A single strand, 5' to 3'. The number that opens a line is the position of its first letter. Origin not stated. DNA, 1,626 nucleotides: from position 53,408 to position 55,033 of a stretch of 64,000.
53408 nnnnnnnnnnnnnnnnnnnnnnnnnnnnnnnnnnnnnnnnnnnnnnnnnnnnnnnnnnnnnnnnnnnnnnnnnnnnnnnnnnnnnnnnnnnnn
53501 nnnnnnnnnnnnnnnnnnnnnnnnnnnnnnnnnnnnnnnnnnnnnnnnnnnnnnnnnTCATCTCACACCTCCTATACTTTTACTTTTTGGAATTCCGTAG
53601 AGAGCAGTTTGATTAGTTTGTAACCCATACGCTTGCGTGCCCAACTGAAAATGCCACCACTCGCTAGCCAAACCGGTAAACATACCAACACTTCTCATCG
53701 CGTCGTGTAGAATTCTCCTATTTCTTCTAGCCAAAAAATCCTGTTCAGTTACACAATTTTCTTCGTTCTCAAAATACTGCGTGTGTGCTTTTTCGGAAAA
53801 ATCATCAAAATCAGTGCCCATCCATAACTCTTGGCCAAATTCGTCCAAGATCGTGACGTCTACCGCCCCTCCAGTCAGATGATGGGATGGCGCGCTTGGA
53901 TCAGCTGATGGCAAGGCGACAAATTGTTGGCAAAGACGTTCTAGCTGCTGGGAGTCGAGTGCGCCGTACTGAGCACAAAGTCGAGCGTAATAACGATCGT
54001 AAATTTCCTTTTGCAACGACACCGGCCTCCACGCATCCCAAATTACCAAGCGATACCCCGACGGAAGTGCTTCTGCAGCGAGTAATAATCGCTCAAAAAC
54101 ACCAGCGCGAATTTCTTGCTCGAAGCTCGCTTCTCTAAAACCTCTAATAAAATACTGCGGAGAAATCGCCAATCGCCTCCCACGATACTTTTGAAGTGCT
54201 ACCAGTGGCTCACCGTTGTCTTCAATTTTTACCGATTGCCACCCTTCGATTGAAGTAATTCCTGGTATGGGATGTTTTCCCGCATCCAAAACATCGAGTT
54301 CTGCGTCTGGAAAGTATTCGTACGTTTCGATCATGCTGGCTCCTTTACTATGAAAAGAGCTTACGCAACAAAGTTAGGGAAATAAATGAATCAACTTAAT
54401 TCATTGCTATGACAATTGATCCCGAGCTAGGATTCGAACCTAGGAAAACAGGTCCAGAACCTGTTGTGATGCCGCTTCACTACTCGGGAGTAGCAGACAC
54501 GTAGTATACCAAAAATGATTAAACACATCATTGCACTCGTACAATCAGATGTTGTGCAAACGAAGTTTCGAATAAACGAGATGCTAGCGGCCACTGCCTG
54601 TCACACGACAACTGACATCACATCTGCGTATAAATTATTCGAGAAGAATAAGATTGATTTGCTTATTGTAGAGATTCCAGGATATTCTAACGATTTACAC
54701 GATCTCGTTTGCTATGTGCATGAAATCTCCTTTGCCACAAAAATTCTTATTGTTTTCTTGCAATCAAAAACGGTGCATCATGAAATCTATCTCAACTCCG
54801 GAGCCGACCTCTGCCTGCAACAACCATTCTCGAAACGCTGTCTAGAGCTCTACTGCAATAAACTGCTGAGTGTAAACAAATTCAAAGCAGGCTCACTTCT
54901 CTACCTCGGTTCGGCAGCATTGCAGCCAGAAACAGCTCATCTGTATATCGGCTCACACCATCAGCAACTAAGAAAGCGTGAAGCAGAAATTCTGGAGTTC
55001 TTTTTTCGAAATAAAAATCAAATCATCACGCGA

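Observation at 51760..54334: Compact vanX-like / ddl-like / Asp-Glu-type racemase operon: a possible alternative D-amino-acid dipeptide pathway for peptidoglycan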

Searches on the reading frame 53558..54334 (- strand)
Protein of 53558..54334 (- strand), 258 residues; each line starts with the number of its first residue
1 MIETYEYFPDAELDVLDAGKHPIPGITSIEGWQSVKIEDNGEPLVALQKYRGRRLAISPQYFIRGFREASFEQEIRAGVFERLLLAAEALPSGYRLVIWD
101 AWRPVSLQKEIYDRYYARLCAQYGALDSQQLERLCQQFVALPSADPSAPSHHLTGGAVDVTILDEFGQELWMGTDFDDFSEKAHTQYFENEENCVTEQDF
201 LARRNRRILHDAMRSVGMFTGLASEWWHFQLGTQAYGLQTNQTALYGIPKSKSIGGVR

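Call 3: search_protein_families(library=pfam, proteins=[window:53558-54334:-])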
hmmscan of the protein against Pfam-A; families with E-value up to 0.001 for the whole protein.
window:53558-54334:- (258 aa): 2 families
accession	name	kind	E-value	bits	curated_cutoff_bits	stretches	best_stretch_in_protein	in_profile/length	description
PF01427.22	Peptidase_M15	-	1.5e-22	80.8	27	1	87-237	54-190/199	D-ala-D-ala dipeptidase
PF02557.22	VanY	-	2e-05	24.8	25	1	85-179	15-85/132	D-alanyl-D-alanine carboxypeptidase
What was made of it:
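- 53558..54334 (-): VanX-family (M15D) zinc D,D-dipeptidase-like protein, 258 aa. It is the first gene of the operon and has a longer N-terminal region than VanX. Pfam PF01427 gives 80.8 bits against a cut-off of 27 (call 3).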

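Call 4: search_protein_families(library=ncbifam, proteins=[window:53558-54334:-], max_evalue=0.01)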
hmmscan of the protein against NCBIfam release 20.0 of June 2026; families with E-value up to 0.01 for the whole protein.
window:53558-54334:- (258 aa): 2 families
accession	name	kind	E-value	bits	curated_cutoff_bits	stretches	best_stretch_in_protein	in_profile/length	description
NF007557.0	PRK10178.1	equivalog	9.2e-20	71.1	176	1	90-239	58-177/188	D-alanyl-D-alanine dipeptidase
NF033115.1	dipept_VanX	equivalog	3.1e-09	36.9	320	1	88-236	54-190/199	D-Ala-D-Ala dipeptidase VanX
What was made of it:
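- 53558..54334 (-): It falls below the NCBIfam equivalog cut-offs: DdpX 71.1/176 and VanX 36.9/320 (call 4).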

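Call 18: search_solved_structures(query=window:53558-54334:-, max_evalue=0.001, show_alignments=3)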
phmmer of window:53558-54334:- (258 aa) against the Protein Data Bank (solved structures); distinct sequences matched with E-value up to 0.001: 1.
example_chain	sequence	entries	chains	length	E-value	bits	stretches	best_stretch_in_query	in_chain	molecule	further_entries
1r44_A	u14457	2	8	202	2.3e-07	33.8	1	81-236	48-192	D-alanyl-D-alanine dipeptidase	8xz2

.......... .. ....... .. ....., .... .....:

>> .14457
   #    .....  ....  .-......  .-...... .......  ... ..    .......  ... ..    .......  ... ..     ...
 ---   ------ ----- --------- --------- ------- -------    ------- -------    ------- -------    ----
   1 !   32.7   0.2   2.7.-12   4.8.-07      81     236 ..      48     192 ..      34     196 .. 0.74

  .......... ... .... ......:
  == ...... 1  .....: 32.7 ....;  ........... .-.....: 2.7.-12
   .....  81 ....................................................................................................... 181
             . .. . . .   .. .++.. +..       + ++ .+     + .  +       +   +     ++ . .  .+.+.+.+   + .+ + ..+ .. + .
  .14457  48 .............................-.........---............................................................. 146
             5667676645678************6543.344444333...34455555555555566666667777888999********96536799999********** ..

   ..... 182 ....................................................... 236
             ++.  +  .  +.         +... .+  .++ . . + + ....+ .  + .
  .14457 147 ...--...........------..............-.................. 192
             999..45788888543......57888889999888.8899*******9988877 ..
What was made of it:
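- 53558..54334 (-): The only PDB sequence hit is VanX 1r44 at E 2.3e-7 (call 18).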

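Call 35: search_protein_families(library=padloc, proteins=[window:53558-54334:-], max_evalue=0.01)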
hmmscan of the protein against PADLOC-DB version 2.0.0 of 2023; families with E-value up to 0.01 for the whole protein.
window:53558-54334:- (258 aa): 0 families

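Call 52: find_homologous_proteins(query=window:53558-54334:-)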
Query window:53558-54334:- (258 aa): 86 proteins with E <= 0.001 among 1239 candidates.
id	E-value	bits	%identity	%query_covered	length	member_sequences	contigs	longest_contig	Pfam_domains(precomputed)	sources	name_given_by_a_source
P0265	7.7e-174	594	100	100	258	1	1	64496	PF02557.23,PF01427.23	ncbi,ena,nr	ncbi:MAG: M15 family metallopeptidase [bacterium]|nr:M15 family metallopeptidase [bacterium]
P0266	2.0e-134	465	78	100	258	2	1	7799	PF01427.23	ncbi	-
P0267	4.7e-131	454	78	99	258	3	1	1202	PF01427.23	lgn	-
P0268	7.9e-121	420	70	100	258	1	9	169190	PF01427.23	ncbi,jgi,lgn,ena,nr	ncbi:MAG: M15 family metallopeptidase [Candidatus Pacebacteria bacterium]|nr:M15 family metallopepti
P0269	3.7e-114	399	68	98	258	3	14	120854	PF02557.23,PF01427.23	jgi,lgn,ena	-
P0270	2.9e-49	186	43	88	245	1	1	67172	PF01427.23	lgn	-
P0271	1.1e-47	181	40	92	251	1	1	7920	PF01427.23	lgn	-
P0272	6.4e-46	175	44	87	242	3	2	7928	PF01427.23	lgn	-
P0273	8.1e-46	175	41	89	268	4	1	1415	PF01427.23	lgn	-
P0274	2.1e-45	173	39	91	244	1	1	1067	PF01427.23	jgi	jgi:zinc D-Ala-D-Ala dipeptidase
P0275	5.1e-44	169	44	78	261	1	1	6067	PF01427.23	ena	-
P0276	5.6e-44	169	38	91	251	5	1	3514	PF01427.23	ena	-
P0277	1.1e-43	168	44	81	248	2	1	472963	PF01427.23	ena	-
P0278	2.8e-43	166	39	91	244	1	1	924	PF02557.23,PF01427.23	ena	-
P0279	5.3e-43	165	38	91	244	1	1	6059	PF01427.23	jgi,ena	-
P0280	1.0e-42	164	40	91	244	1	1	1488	PF01427.23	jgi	jgi:D-alanyl-D-alanine dipeptidase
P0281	1.1e-42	164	43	75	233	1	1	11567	PF01427.23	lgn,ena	-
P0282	2.3e-42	163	42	90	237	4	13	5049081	PF02557.23,PF01427.23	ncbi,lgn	ncbi:UNVERIFIED_CONTAM: D-alanyl-D-alanine dipeptidase [Brevibacillus sp. OAP136]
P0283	4.5e-42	162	42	83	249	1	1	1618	PF01427.23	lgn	-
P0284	9.9e-42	161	43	87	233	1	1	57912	PF02557.23,PF01427.23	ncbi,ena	-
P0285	1.7e-41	160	39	91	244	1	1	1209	PF01427.23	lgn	-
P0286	6.0e-41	159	40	87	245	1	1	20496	PF01427.23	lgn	-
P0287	1.8e-39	154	46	74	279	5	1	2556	PF01427.23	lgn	-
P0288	5.8e-38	149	39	87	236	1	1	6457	PF01427.23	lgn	-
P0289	7.1e-38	149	40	86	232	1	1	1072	PF01427.23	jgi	jgi:D-alanyl-D-alanine dipeptidase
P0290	1.4e-37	148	44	76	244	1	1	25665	PF01427.23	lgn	-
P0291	9.2e-37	145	46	64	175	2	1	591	PF01427.23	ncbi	-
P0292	1.1e-36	145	40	87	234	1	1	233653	PF01427.23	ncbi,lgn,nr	ncbi:MAG: D-alanyl-D-alanine dipeptidase [Brevibacillus sp.]|nr:D-alanyl-D-alanine dipeptidase [Brev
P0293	7.4e-36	142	38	88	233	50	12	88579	PF01427.23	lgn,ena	-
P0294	3.1e-34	137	39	91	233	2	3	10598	PF01427.23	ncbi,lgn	-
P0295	3.2e-33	133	42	76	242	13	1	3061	PF02557.23,PF01427.23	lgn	-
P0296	8.1e-32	129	36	90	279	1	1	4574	PF02557.23,PF01427.23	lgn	-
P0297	2.5e-31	127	37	88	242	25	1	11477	PF01427.23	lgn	-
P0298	1.4e-30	125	38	80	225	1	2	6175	PF01427.23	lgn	-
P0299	1.0e-29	122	38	92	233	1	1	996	PF01427.23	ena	-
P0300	4.8e-28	116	33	86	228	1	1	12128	PF01427.23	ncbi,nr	ncbi:hypothetical protein GF366_03600 [Candidatus Peregrinibacteria bacterium]|nr:hypothetical prote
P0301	1.3e-25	108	46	52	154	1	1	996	PF01427.23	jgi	jgi:D-alanyl-D-alanine dipeptidase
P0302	1.9e-21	95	33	83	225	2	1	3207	PF02557.23,PF01427.23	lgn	-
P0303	3.9e-21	94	38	67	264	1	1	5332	PF01427.23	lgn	-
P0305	1.2e-20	92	33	85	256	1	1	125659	PF01427.23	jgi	-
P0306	2.1e-20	91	33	96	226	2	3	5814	PF01427.23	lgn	-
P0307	3.4e-20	91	33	81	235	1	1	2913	PF01427.23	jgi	jgi:D-alanyl-D-alanine dipeptidase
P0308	6.7e-20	90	36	81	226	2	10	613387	PF01427.23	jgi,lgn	jgi:D-alanyl-D-alanine dipeptidase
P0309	2.5e-19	88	32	83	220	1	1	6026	PF02557.23,PF01427.23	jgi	jgi:D-alanyl-D-alanine dipeptidase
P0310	9.3e-19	86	34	84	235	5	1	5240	PF01427.23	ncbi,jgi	jgi:D-alanyl-D-alanine dipeptidase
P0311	2.3e-18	85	33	83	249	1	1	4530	PF01427.23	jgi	jgi:zinc D-Ala-D-Ala dipeptidase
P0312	2.7e-18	84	31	83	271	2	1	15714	PF01427.23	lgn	-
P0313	3.7e-18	84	33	83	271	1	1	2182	PF01427.23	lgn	-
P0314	7.6e-18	83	34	81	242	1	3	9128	PF01427.23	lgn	-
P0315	9.3e-18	83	33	83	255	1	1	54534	PF01427.23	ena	-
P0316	1.5e-17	82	31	78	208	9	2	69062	PF01427.23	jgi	-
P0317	8.7e-17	79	33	83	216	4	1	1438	PF01427.23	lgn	-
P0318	1.0e-16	79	32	83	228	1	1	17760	PF01427.23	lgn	-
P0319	1.1e-16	79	33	85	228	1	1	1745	PF02557.23,PF01427.23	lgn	-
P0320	2.6e-16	78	32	85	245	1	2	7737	PF01427.23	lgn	-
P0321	6.1e-15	73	30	87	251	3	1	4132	PF01427.23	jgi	jgi:D-alanyl-D-alanine dipeptidase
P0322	9.1e-14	70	31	83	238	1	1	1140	PF01427.23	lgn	-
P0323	1.2e-13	69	30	85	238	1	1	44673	PF01427.23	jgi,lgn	jgi:D-alanyl-D-alanine dipeptidase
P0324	1.1e-12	66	32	85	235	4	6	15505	PF01427.23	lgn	-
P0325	1.4e-12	66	30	88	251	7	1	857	PF01427.23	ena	-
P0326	1.8e-12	65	28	85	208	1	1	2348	PF01427.23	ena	-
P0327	3.1e-12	65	29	88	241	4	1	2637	PF01427.23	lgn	-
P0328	5.1e-12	64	29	85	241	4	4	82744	PF01427.23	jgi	-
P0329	3.1e-10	58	35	53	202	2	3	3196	PF01427.23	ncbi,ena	-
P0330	3.6e-10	58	30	86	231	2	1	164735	PF01427.23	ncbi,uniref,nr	ncbi:M15 family metallopeptidase [Streptomyces sp. A012304]|uniref:M15 family metallopeptidase n=1 T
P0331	5.7e-10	57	30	83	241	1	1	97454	PF01427.23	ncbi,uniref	ncbi:M15 family metallopeptidase [Streptomyces nodosus]|uniref:M15 family metallopeptidase n=1 Tax=S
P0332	1.0e-9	56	30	83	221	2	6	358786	PF01427.23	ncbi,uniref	ncbi:M15 family metallopeptidase [Streptomyces albogriseolus]|uniref:M15 family metallopeptidase n=1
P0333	1.6e-9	56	30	86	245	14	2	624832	PF01427.23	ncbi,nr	ncbi:dipeptidase [Streptomyces diastatochromogenes]|nr:dipeptidase [Streptomyces diastatochromogenes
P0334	1.8e-9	55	31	86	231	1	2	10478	PF01427.23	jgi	jgi:D-alanyl-D-alanine dipeptidase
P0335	3.8e-9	54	31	86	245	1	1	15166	PF01427.23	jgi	jgi:D-alanyl-D-alanine dipeptidase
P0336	7.0e-9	54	29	86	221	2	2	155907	PF01427.23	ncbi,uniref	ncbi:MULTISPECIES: M15 family metallopeptidase [unclassified Streptomyces]|uniref:M15 family metallo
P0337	9.7e-9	53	29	85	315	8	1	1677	PF01427.23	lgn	-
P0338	1.1e-8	53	28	85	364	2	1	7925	PF01427.23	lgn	-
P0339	2.0e-8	52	35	56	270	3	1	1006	PF02557.23,PF01427.23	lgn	-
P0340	7.1e-8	50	27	91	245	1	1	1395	PF01427.23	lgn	-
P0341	2.4e-7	49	28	83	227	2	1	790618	PF01427.23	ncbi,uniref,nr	ncbi:dipeptidase (plasmid) [Streptomyces sp. NBC_01724]|uniref:M15 family metallopeptidase n=1 Tax=S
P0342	2.9e-7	48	36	56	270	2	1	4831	PF02557.23,PF01427.23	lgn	-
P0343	3.7e-7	48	34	57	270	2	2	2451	PF02557.23,PF01427.23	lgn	-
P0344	4.1e-7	48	30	85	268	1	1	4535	PF02557.23,PF01427.23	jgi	jgi:D-alanyl-D-alanine dipeptidase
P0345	4.8e-7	48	32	72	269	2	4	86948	PF02557.23,PF01427.23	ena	-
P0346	7.1e-7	47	35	53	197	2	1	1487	PF01427.23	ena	-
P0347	8.2e-7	47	33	57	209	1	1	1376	PF01427.23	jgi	jgi:D-alanyl-D-alanine dipeptidase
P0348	1.2e-6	46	29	79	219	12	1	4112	PF01427.23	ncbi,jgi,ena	jgi:D-alanyl-D-alanine dipeptidase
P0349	2.0e-6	45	33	53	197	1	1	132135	PF01427.23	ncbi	ncbi:MAG: D-alanyl-D-alanine dipeptidase [Elusimicrobiota bacterium]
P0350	4.0e-4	38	29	64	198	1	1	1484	PF01427.23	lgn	-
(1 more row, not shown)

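Call 53: find_encoding_contigs(protein=P0282, flank=7000, max_places=2)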
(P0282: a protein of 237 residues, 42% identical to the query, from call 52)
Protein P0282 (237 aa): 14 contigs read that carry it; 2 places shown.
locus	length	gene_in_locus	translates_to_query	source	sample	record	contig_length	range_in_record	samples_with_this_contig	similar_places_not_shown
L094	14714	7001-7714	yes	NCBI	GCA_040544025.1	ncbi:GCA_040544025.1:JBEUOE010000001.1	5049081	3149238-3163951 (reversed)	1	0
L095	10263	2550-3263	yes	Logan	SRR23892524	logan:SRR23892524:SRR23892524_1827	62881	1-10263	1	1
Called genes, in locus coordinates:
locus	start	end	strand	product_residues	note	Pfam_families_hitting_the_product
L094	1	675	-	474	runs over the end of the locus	PF08448:PAS_4, PF13426:PAS_9 (weak), PF00158:Sigma54_activat, PF14532:Sigma54_activ_2, PF00004:AAA (weak), PF07728:AAA_5, PF25601:AAA_lid_14, PF18024:HTH_50, +1 more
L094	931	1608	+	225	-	PF01144:CoA_trans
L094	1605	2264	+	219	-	PF01144:CoA_trans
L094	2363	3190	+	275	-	PF00497:SBP_bac_3, PF10613:Lig_chan-Glu_bd (weak), PF12974:Phosphonate-bd (weak)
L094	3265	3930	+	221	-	PF00528:BPD_transp_1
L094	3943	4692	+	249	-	PF02463:SMC_N, PF13175:AAA_15 (faint), PF00005:ABC_tran, PF13304:AAA_21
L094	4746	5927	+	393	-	PF00108:Thiolase_N, PF02803:Thiolase_C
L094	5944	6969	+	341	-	PF01210:NAD_Gly3P_dh_N (weak), PF02558:ApbA, PF08546:ApbA_C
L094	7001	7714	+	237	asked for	PF01427:Peptidase_M15, PF02557:VanY (faint)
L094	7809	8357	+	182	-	PF01814:Hemerythrin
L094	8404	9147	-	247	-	PF11303:DUF3105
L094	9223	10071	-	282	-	PF05569:Peptidase_M56, PF01435:Peptidase_M48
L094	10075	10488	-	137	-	PF03965:Penicillinase_R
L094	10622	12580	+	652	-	PF02743:dCache_1, PF00672:HAMP, PF00015:MCPsignal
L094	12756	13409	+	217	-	PF00936:BMC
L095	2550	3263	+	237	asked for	PF01427:Peptidase_M15, PF02557:VanY (faint)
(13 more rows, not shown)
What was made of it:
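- A homologous VanX-like gene in Brevibacillus sits in a catabolic-looking operon (call 53). The Brevibacillus VanX-like homologue is in a catabolic-looking operon (call 53).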

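Call 54: find_encoding_contigs(protein=P0270, flank=7000, max_places=2)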
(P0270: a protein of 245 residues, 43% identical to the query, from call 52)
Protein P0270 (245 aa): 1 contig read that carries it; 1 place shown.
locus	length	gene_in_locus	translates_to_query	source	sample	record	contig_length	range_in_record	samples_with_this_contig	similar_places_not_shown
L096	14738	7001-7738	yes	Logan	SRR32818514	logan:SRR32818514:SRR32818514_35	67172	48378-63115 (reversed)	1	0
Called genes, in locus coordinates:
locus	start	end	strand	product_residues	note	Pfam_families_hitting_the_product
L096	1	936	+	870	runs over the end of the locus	PF13111:pPIWI_RE_X, PF18157:MID_pPIWI_RE, PF13032:RNaseH_pPIWI_RE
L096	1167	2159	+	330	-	PF01609:DDE_Tnp_1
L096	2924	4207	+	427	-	PF00275:EPSP_synthase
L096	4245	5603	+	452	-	PF00275:EPSP_synthase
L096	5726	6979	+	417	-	-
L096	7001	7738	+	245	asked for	PF01427:Peptidase_M15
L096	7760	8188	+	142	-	-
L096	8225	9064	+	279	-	PF12146:Hydrolase_4, PF00561:Abhydrolase_1, PF12697:Abhydrolase_6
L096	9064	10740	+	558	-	PF08245:Mur_ligase_M, PF02875:Mur_ligase_C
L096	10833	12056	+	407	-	PF01820:Dala_Dala_lig_N, PF02222:ATP-grasp (weak), PF07478:Dala_Dala_lig_C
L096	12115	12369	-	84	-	PF00589:Phage_integrase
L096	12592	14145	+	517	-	PF00665:rve, PF22483:Mu-transpos_C_2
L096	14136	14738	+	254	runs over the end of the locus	PF01695:IstB_IS21, PF00308:Bac_DnaA (weak), PF20720:nSTAND3 (weak)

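Call 67: predict_structure(alignment_id=A2)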
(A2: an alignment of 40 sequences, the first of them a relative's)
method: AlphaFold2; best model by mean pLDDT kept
length: 258 residues; sequences in the alignment: 40
mean_pLDDT: 90.4   pTM: 0.88
mean pLDDT of the five models: 90.4, 90.3, 89.8, 89.8, 89.3
residues with pLDDT >= 90: 215; 70-90: 20; 50-70: 4; < 50: 19
segments of 3 or more residues with pLDDT < 50: 1-16, 256-258
pLDDT, mean of each block of 10 residues (from residue 1): 40 58 93 97 94 94 97 97 95 96 96 95 94 89 94 97 96 94 97 97 97 88 95 96 97 64
secondary structure, 60 per line:
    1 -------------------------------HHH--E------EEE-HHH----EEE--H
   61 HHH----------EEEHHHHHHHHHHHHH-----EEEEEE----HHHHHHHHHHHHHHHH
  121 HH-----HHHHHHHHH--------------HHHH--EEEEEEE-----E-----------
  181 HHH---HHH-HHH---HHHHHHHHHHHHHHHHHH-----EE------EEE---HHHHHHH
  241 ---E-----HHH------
elements in order: E44-46 E55-57 H60-63 E74-76 H77-89 E95-100 H105-122 H128-136 H151-154 E157-163 H197-214 E228-230 H234-240

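Call 70: fold_search(model_id=the predicted structure, library=pdb)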
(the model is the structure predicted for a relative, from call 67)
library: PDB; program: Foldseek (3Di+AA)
matches with E <= 10: 211; with E <= 0.001: 12
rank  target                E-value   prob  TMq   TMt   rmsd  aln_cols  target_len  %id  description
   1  1r44_A                2.5e-09  1.00  0.53  0.66   5.3       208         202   22  Crystal Structure of VanX (released 2004-06-15)
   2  6a6a_A                3.4e-05  1.00  0.40  0.54   5.7       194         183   18  VanYB in complex with D-Alanine (released 2018-09-05)
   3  5hnm_C                4.7e-05  1.00  0.34  0.47   9.2       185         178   20  Crystal structure of vancomycin resistance D,D-pentapeptidase VanY E175A mutant from VanB-type resistance cassette in  (released 2016-02-10)
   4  5hnm_E                7.1e-05  1.00  0.41  0.57   4.8       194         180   18  Crystal structure of vancomycin resistance D,D-pentapeptidase VanY E175A mutant from VanB-type resistance cassette in  (released 2016-02-10)
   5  5zhf_A                1.0e-04  1.00  0.41  0.56   4.9       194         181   18  Structure of VanYB unbound (released 2018-09-05)
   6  4ox3                  1.0e-04  1.00  0.37  0.43  10.0       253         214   20  Structure of the LdcB LD-carboxypeptidase reveals the molecular basis of peptidoglycan recognition (released 2014-06-11)
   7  5hnm_A                1.2e-04  1.00  0.42  0.59   4.8       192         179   17  Crystal structure of vancomycin resistance D,D-pentapeptidase VanY E175A mutant from VanB-type resistance cassette in  (released 2016-02-10)
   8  5hnm_B                1.5e-04  1.00  0.34  0.47   9.4       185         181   20  Crystal structure of vancomycin resistance D,D-pentapeptidase VanY E175A mutant from VanB-type resistance cassette in  (released 2016-02-10)
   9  4mut_B                2.3e-04  1.00  0.35  0.45   7.2       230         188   18  Crystal structure of vancomycin resistance D,D-dipeptidase/D,D-pentapeptidase VanXYc D59S mutant in complex with D-Ala (released 2013-10-09)
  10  4oak_A                5.0e-04  1.00  0.37  0.48   6.6       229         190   16  Crystal structure of vancomycin resistance D,D-dipeptidase/D,D-pentapeptidase VanXYc D59S mutant in complex with D-Ala (released 2014-01-15)
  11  4mus_A                5.0e-04  1.00  0.36  0.46   7.0       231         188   18  Crystal structure of vancomycin resistance D,D-dipeptidase/D,D-pentapeptidase VanXYc D59S mutant in complex with D-Ala (released 2013-10-09)
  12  4f78                  5.0e-04  1.00  0.33  0.34   7.6       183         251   20  Crystal Structure of Vancomycin Resistance D,D-dipeptidase VanXYg (released 2012-05-23)
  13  4mut_A                1.3e-03  0.98  0.34  0.44   8.0       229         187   17  Crystal structure of vancomycin resistance D,D-dipeptidase/D,D-pentapeptidase VanXYc D59S mutant in complex with D-Ala (released 2013-10-09)
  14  4mur_A                1.4e-03  0.99  0.35  0.45   7.2       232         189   17  Crystal structure of vancomycin resistance D,D-dipeptidase/D,D-pentapeptidase VanXYc D59S mutant (released 2013-10-02)
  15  5opz_A                1.7e-03  0.99  0.28  0.50   7.6       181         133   18  Crystal structure of Serratia marcescens L-Ala D-Glu endopeptidase ChiX (released 2018-01-17)
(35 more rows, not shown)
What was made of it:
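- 53558..54334 (-): The AF2 model has pLDDT 90.4 and its best structural match is VanX, followed by VanY, VanXYc and LdcB (calls 67, 70).
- On VanX / M15D D,D-dipeptidases: The best structural match is VanX 1r44 (call 70).
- Closest known: VanC/VanE/VanG-type vancomycin-resistance cassettes. Different: The dipeptidase is closer to VanX than to VanXY (call 70).
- Checked: The dipeptidase model has pLDDT 90.4 and its best match is VanX 1r44 at E 2.5e-9 (calls 67, 70).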

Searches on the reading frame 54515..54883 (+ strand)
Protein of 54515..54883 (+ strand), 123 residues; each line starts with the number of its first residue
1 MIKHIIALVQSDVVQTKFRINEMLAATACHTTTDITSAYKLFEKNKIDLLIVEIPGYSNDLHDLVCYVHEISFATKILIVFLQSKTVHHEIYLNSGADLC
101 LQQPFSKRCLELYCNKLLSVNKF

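Call 79: search_protein_families(library=pfam, proteins=[window:54515-54883:+], max_evalue=10)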
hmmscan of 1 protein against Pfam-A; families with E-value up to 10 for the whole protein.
seq(123 aa): 4 families
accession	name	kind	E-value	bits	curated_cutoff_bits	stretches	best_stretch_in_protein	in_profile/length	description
PF00072.30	Response_reg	-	0.02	15.5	30.2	1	28-110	24-106/111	Response regulator receiver domain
PF11823.13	Se_S_carrier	-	0.06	13.3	25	1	29-56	6-33/69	Putative Se/S carrier protein-like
PF15270.11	ACI44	-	0.11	13.1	27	1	28-56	5-33/65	Metallo-carboxypeptidase inhibitor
PF07088.17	GvpD_P-loop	-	0.11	12.9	24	1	20-93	52-122/189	GvpD gas vesicle protein, P-loop domain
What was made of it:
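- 54515..55195 (+): Divergently transcribed OmpR/PhoB-type winged-helix regulator with a degenerate receiver domain. It is the candidate regulator of the operon. The N-terminal half reaches only 15.5 bits for Response_reg against a cut-off of 30.2 (call 79).
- Closest known: VanC/VanE/VanG-type vancomycin-resistance cassettes. Different: The regulator has a degenerate receiver and no kinase partner (call 79).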
